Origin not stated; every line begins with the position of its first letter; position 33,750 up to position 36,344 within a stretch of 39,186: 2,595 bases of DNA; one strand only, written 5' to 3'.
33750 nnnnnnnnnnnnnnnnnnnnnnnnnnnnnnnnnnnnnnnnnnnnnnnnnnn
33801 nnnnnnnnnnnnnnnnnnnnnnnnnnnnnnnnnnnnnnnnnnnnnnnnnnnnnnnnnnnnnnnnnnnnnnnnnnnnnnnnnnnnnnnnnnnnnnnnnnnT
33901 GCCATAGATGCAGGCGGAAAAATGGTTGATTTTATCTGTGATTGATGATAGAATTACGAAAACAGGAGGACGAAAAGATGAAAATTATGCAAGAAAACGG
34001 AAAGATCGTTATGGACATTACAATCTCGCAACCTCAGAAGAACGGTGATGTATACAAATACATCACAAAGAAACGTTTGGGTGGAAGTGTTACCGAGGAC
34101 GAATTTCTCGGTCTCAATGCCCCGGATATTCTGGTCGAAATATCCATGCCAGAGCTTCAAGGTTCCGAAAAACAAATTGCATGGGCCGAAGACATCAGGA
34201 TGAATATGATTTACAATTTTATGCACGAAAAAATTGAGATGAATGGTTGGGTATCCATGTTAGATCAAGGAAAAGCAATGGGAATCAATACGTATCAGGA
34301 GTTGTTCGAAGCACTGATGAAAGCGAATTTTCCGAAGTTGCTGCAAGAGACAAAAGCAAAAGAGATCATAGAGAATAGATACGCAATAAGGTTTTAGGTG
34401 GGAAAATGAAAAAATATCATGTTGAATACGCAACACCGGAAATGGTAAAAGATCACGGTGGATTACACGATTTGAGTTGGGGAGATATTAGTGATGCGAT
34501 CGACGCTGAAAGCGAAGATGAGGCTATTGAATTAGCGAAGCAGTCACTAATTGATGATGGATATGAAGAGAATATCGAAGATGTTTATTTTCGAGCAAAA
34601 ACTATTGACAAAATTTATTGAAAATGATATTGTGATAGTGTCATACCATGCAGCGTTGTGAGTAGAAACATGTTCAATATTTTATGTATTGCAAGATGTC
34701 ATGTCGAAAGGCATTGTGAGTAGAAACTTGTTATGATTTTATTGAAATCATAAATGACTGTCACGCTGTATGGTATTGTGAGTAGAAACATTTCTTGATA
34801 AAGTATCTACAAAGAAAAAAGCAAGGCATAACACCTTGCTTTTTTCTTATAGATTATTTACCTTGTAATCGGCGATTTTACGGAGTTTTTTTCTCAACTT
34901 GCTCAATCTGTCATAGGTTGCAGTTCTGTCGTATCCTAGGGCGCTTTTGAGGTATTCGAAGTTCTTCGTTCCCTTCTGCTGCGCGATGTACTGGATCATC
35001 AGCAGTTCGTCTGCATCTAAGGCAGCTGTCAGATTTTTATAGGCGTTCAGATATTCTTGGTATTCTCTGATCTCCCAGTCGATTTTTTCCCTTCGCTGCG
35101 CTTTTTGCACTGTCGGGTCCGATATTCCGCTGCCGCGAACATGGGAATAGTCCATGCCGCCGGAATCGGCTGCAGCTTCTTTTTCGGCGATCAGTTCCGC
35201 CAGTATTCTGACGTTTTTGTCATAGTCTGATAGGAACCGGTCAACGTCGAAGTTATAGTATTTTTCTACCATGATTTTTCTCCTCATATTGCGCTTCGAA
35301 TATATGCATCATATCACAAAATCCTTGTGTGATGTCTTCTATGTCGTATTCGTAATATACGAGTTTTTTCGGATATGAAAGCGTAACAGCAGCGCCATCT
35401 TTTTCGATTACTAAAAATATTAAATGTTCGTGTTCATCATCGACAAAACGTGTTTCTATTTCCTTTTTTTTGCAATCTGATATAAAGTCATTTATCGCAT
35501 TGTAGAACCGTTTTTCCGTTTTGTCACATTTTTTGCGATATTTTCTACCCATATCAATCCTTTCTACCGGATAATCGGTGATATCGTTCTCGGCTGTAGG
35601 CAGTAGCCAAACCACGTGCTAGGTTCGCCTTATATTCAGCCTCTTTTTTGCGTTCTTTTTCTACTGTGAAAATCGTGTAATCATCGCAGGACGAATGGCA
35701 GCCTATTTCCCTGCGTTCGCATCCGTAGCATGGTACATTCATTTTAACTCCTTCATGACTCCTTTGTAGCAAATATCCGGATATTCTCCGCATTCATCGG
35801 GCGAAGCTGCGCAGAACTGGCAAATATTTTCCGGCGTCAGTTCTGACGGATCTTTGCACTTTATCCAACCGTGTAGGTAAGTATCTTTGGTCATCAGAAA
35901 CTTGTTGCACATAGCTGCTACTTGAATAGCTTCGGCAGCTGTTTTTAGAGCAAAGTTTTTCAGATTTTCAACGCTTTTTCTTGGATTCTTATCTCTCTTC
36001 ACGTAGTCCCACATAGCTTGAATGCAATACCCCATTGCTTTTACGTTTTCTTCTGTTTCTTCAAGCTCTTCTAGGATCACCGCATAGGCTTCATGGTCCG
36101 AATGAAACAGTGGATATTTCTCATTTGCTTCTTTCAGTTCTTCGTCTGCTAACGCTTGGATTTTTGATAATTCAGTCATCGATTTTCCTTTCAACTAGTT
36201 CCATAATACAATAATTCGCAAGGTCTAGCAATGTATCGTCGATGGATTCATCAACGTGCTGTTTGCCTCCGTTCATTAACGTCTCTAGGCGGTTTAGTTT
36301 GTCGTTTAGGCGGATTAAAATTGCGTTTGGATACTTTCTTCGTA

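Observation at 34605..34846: Promoter-to-terminator ~205-nt RNA gene built from three hairpin modules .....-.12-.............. (CRISPR-repeat-like periodicity, no cas genes)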

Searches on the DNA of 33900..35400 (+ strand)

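Call 6: search_dna_similar(query=window:33900-35400:+, collection=phages, mode=distant, max_rows=30)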
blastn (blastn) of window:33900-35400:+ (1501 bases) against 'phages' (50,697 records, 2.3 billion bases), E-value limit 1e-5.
No match.

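Call 67: search_dna_similar(query=window:34670-34811:+, collection=phages, mode=distant, max_evalue=10, max_rows=15)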
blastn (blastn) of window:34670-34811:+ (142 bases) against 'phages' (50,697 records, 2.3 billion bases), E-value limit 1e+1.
Records with a match: 13; places in all: 13; records where one place covers at least 80% of the query: 0.
Best place of each record, by identity: 95-99% 1; 90-95% 6; 80-90% 6.
By first word of the organism name: Bacillus 5; Staphylococcus 4; Synechococcus 2; Streptococcus 1; Phage 1.
By host as written in the record: - 3; Staphylococcus aureus 3; Bacillus subtilis 3; Bacillus subtilis subsp. subtilis 168 2; Synechococcus sp. 1; Synechococcus elongatus PCC 7942 = FACHB-805 1.
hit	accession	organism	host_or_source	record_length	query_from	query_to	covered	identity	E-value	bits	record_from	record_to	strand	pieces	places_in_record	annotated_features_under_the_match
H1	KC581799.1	Streptococcus phage phiD12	-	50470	48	78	22%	87.5%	2e+0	37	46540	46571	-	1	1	DNA methylase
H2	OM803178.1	Phage ELT4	-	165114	56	84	20%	86.2%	5e+0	36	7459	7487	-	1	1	hypothetical protein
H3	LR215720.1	Staphylococcus phage Stab23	-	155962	51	77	19%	88.9%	5e+0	37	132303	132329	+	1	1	g194: hypothetical protein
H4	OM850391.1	Staphylococcus phage O1-102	Staphylococcus aureus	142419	51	77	19%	88.9%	5e+0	37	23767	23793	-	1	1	record has no annotation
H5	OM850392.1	Staphylococcus phage B2-102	Staphylococcus aureus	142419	51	77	19%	88.9%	5e+0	37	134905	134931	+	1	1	record has no annotation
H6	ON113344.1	Staphylococcus phage T2-102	Staphylococcus aureus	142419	51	77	19%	88.9%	5e+0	37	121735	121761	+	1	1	record has no annotation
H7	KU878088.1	Bacillus phage AR9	Bacillus subtilis subsp. subtilis 168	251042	60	84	18%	92.0%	2e+0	37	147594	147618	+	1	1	Hef-like homing endonuclease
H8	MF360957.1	Bacillus phage PBS1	Bacillus subtilis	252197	60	84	18%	92.0%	2e+0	37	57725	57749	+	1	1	77: HNH endonuclease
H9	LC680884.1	Bacillus phage PBS1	Bacillus subtilis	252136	60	84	18%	92.0%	2e+0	37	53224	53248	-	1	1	hypothetical protein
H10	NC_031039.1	Bacillus phage AR9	Bacillus subtilis subsp. subtilis 168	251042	60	84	18%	92.0%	2e+0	37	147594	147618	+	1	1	homing endonuclease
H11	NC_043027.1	Bacillus phage PBS1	Bacillus subtilis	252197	60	84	18%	92.0%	2e+0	37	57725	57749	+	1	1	77: homing endonuclease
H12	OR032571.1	Synechococcus phage DSL-LC02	Synechococcus sp.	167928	116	140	18%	92.0%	2e+0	37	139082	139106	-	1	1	recombination endonuclease subunit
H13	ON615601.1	Synechococcus phage BUCT-ZZ01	Synechococcus elongatus PCC 7942 = ...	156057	111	132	15%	95.5%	5e+0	37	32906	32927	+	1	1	hypothetical protein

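Call 78: search_rna_families(source=window, start=34590, end=34860, threshold=evalue, max_evalue=10, show_alignments=3)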
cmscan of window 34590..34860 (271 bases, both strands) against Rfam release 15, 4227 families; matches with E-value up to 10: 18.
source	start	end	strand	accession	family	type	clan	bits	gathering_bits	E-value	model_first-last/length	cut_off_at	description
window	34782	34849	+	RF02432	SpF25_sRNA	Gene; sRNA;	-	27.8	48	0.0096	1-102/102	no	Streptococcus sRNA SpF25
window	34811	34849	-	RF02432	SpF25_sRNA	Gene; sRNA;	-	24.4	48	0.054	64-102/102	no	Streptococcus sRNA SpF25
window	34804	34856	-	RF03831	mir-627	Gene; miRNA;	-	24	86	0.0035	1-87/87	no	mir-627 microRNA precursor family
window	34809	34847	-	RF04343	Plastid-psbA-2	Cis-reg;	CL00153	21.6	55.8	0.069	1-60/60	no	Plastid-psbA-2 3UTR RNA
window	34811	34849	-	RF04120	MIR5998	Gene; miRNA;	-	20.9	180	0.019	1-173/173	no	MIR5998 microRNA precursor family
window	34782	34847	+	RF02343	ar9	Gene; sRNA;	-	20.3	45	0.31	1-149/149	no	Alphaproteobacterial sRNA ar9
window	34727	34857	+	RF00121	MicC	Gene; sRNA;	-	19.7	90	1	1-123/123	no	MicC RNA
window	34810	34847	+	RF04352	Plastid-psbA-4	Cis-reg;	CL00153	19.2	56.8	0.7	1-61/61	no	Plastid-psbA-4 3UTR RNA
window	34813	34860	-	RF02343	ar9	Gene; sRNA;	-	19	45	0.59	97-149/149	5'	Alphaproteobacterial sRNA ar9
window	34663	34750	+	RF00238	ctRNA_pND324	Gene; antisense;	-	17.4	45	4.7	1-86/86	no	ctRNA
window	34812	34860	-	RF02630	Hrs12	Gene; sRNA;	-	15.3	70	5.2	36-87/87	5'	Hfq-regulated sRNA 12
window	34663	34741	+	RF01182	SNORD11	Gene; snRNA; snoRNA; CD-box;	CL00103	15.2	55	4.4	1-84/84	no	Small nucleolar RNA SNORD11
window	34731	34753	-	RF04044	mir-7939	Gene; miRNA;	-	14.7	75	2.3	19-41/61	no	mir-7939 microRNA precursor family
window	34817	34845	+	RF02944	c4-2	Gene; sRNA;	CL00128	14.6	41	3.5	1-79/79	no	c4-2 RNA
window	34748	34860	-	RF02859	Arrc11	Gene; sRNA;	-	14.4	52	5.5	76-175/175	5'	Actinobacillus sRNA 11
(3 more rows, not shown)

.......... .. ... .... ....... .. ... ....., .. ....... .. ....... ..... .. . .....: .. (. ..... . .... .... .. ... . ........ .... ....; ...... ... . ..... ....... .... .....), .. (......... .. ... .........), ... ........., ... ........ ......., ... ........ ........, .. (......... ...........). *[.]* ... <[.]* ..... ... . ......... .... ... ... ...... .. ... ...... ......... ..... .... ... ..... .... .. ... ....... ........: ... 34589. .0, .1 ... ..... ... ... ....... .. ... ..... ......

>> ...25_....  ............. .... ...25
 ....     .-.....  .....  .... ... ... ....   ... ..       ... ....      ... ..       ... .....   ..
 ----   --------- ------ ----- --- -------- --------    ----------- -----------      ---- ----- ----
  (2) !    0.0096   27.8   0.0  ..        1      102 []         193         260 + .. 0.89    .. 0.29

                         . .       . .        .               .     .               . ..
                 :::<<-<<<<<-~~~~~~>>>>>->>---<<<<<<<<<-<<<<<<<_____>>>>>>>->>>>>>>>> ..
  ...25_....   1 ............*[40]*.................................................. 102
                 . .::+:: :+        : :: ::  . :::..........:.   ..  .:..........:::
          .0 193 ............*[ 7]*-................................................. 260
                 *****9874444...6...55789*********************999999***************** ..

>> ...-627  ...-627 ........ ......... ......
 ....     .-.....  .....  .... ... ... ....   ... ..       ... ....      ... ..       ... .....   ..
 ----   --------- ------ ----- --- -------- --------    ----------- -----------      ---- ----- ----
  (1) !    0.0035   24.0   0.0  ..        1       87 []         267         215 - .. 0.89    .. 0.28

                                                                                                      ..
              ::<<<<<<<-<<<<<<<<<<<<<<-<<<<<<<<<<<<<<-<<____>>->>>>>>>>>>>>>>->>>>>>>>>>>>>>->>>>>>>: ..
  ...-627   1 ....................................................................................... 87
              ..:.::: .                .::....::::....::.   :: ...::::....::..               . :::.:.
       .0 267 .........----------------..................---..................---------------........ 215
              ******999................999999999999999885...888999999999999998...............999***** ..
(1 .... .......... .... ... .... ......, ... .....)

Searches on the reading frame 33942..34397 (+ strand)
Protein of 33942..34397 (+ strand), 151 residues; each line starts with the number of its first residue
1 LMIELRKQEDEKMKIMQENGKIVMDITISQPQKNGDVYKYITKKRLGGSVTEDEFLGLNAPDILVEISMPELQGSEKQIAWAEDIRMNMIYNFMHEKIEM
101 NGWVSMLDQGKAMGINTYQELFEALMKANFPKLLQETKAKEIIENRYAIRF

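Call 12: search_protein_families(library=pfam, proteins=[window:33942-34397:+], max_evalue=0.01)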
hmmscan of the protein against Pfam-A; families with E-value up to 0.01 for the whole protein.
window:33942-34397:+ (151 aa): 0 families

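Call 13: search_protein_families(library=phrogs, proteins=[window:33942-34397:+], max_evalue=0.01)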
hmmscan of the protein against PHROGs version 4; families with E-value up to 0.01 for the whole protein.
window:33942-34397:+ (151 aa): 2 families
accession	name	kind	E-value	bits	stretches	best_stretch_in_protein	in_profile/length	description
phrog_16123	-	unknown function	6e-06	26.7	1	64-146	59-135/368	-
phrog_6775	-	unknown function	1.9e-05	25.4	1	66-96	40-69/276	-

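Call 49: search_solved_structures(query=window:33942-34397:+, max_evalue=10)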
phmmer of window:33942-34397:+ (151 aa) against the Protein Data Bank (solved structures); distinct sequences matched with E-value up to 10: 2.
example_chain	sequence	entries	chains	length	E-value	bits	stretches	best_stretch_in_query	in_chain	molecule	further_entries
7jtk_I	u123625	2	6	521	0.79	12.8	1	50-119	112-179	Flagellar radial spoke protein 5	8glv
7jrj_H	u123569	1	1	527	0.81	12.8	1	50-119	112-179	Flagellar radial spoke protein 5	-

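Call 70: find_homologous_proteins(query=window:33978-34397:+, max_evalue=0.001)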
Query window:33978-34397:+ (139 aa): 1 proteins with E <= 0.001 among 8 candidates.
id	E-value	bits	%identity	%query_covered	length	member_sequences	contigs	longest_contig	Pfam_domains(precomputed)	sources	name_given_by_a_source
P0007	2.2e-84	298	99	100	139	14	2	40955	-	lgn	-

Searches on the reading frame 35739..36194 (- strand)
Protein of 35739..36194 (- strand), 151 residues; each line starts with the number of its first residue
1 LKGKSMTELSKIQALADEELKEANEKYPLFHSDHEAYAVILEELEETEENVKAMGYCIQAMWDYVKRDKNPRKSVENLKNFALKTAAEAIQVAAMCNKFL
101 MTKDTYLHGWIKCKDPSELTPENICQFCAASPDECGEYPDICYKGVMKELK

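Call 12: search_protein_families(library=pfam, proteins=[window:35739-36194:-], max_evalue=0.01)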
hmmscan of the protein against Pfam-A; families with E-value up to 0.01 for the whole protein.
window:35739-36194:- (151 aa): 0 families

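Call 13: search_protein_families(library=phrogs, proteins=[window:35739-36194:-], max_evalue=0.01)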
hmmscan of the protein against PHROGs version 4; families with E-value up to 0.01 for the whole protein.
window:35739-36194:- (151 aa): 2 families
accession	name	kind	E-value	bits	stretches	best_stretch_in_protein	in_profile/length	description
phrog_25385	-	unknown function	1.1e-19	71.7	1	12-114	8-109/128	-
phrog_2831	-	unknown function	3.2e-05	24.4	1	4-108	11-99/295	-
